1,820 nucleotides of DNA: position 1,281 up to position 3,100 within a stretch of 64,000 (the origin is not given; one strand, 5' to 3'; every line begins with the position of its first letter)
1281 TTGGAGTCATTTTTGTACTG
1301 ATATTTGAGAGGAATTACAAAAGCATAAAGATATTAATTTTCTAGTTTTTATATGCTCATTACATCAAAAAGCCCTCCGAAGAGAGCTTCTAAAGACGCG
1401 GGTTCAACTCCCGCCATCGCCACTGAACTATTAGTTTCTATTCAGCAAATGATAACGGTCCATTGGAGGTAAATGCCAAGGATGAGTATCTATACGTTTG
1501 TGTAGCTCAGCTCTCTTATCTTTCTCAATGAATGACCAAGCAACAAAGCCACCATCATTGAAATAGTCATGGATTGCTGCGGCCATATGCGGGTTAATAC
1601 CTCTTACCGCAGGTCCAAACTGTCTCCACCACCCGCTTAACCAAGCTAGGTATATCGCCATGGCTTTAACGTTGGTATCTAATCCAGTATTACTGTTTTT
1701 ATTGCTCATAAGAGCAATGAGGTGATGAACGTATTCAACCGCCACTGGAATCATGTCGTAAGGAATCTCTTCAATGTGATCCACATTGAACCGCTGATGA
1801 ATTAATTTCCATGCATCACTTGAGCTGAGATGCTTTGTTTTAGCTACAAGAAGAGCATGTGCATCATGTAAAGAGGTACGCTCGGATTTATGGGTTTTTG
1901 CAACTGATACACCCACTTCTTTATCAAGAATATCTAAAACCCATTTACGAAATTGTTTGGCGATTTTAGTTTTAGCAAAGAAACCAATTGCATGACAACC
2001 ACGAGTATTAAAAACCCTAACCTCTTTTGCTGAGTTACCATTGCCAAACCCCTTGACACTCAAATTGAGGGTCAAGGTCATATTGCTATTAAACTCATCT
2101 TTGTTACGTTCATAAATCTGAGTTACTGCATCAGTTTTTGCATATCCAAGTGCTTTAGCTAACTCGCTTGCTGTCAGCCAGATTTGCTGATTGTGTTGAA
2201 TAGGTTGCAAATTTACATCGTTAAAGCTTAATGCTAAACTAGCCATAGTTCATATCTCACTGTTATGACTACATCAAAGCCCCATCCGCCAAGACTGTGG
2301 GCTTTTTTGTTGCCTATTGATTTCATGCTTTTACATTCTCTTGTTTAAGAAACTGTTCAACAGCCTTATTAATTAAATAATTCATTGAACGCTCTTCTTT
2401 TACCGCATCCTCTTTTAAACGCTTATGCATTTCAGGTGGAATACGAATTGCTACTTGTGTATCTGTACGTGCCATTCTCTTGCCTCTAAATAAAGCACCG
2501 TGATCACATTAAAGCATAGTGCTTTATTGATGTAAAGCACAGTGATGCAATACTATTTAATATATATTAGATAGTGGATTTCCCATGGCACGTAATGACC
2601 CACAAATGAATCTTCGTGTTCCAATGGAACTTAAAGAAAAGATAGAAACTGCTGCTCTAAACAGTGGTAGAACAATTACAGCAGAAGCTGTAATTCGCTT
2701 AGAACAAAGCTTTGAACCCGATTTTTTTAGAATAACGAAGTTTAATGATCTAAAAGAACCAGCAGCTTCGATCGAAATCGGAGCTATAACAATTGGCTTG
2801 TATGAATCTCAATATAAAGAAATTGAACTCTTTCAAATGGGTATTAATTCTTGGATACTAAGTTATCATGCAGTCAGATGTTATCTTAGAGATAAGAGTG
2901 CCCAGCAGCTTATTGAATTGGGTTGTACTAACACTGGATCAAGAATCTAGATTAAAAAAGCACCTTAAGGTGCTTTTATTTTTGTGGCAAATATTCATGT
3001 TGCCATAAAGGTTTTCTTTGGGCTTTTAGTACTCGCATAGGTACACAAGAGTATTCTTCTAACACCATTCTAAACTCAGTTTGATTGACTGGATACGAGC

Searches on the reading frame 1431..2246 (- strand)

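Call 86: search_protein_families(library=phrogs, proteins=[window:1431-2246:-], max_evalue=0.001)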
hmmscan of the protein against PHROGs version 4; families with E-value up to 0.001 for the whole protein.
window:1431-2246:- (271 aa): 18 families
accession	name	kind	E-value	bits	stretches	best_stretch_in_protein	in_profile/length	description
phrog_2127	-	transcription regulation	6.1e-77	260.4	1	1-249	1-264/313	anti-repressor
phrog_245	-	transcription regulation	2.9e-47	162.7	1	6-234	44-267/319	anti-repressor Ant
phrog_5060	-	transcription regulation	8.1e-38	131.6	1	3-117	7-119/224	anti-repressor Ant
phrog_2593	-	transcription regulation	3.8e-23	83.5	1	5-118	24-130/255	anti-repressor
phrog_22471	-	unknown function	1.4e-21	78.3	1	117-262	21-148/161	-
phrog_9976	-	transcription regulation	7.3e-20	72.6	1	6-150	4-138/188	anti-repressor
phrog_2812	-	unknown function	4.8e-14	53.5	1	113-187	116-193/288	-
phrog_463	-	transcription regulation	1.3e-11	45.5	1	11-107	13-101/250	anti-repressor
phrog_2379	-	transcription regulation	6.5e-11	43.3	1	12-139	9-142/187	anti-repressor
phrog_2011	-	transcription regulation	9.2e-10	39.7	1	7-105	8-104/275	anti-repressor Ant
phrog_4792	-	transcription regulation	2.4e-08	35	1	12-177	14-187/268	anti-repressor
phrog_373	-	transcription regulation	3.3e-07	30.9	1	8-104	84-182/373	anti-repressor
phrog_37976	-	DNA, RNA and nucleotide metabolism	3.7e-06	27.7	1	120-221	32-129/224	DNA binding protein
phrog_130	-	transcription regulation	2.7e-05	24.4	1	9-103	166-250/480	anti-repressor Ant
phrog_2977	-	transcription regulation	0.00015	22.5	1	7-56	68-118/150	anti-repressor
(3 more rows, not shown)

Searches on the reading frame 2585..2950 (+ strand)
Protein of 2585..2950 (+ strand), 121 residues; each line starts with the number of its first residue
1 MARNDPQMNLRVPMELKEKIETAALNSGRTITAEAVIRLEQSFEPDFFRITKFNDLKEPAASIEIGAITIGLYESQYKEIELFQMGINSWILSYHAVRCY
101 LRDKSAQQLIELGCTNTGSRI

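Call 86: search_protein_families(library=phrogs, proteins=[window:2585-2950:+], max_evalue=0.001)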
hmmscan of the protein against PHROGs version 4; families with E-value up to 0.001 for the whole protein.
window:2585-2950:+ (121 aa): 7 families
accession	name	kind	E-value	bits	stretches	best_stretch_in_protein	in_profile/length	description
phrog_795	-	other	1.2e-13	52.4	1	1-52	13-64/116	partition protein ATPase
phrog_1388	-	unknown function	2.6e-13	51.4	1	1-46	1-46/143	-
phrog_2685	-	other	3.4e-10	41.5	1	1-44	14-57/161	partition protein ATPase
phrog_228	-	transcription regulation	8.8e-10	39.7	1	1-48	6-53/251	Arc-like repressor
phrog_4515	-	unknown function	4.4e-07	30.4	1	1-45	1-45/224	-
phrog_3178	-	transcription regulation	7.6e-05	24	1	2-44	6-48/125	Arc-like DNA binding domain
phrog_1287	-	unknown function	0.00026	22.4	1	5-49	9-53/115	-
